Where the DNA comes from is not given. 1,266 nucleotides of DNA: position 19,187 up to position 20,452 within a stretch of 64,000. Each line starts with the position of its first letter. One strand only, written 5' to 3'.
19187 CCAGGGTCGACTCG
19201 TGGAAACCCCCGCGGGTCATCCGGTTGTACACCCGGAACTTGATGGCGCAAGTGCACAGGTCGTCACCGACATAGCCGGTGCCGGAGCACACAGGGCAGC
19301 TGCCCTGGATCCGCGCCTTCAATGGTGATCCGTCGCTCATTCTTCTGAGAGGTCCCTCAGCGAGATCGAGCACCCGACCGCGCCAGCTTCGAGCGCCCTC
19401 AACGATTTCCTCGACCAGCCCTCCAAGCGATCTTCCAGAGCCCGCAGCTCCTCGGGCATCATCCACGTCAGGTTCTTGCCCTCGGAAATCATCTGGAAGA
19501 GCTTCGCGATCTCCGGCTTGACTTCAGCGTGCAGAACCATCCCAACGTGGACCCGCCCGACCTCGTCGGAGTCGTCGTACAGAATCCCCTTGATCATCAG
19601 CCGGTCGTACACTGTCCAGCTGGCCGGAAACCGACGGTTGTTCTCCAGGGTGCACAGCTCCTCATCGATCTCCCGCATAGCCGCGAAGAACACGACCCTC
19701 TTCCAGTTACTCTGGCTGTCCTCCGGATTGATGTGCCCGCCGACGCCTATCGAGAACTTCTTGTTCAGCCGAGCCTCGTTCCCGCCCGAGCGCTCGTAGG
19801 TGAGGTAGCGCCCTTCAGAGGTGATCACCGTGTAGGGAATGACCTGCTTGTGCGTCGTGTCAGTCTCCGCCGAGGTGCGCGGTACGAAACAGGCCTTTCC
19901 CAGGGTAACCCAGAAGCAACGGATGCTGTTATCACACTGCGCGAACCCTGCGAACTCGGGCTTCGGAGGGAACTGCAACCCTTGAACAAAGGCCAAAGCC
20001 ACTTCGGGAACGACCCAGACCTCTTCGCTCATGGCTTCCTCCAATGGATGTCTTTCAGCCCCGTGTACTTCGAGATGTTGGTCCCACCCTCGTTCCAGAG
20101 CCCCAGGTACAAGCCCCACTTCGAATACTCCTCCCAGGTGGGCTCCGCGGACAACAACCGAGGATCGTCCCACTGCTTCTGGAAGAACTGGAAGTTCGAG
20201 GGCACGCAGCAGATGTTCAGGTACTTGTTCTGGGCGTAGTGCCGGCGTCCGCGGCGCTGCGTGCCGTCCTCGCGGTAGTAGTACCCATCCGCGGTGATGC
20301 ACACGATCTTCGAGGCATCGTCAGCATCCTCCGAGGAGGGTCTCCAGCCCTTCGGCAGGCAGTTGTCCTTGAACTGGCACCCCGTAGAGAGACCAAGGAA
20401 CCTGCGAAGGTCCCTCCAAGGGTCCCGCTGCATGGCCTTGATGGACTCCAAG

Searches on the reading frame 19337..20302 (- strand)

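Call 9: search_protein_families(library=pfam, proteins=[window:19337-20302:-], max_evalue=0.01)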
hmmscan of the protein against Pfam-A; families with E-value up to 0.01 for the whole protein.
window:19337-20302:- (321 aa): 0 families

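Call 37: search_protein_families(library=phrogs, proteins=[window:19337-20302:-], max_evalue=0.001)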
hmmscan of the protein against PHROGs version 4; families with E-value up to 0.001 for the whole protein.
window:19337-20302:- (321 aa): 2 families
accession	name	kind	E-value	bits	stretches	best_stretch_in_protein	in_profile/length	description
phrog_8902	-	unknown function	2.2e-34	120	1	143-303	68-232/238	-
phrog_37383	-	unknown function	9.3e-08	32.3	1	138-198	185-250/488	-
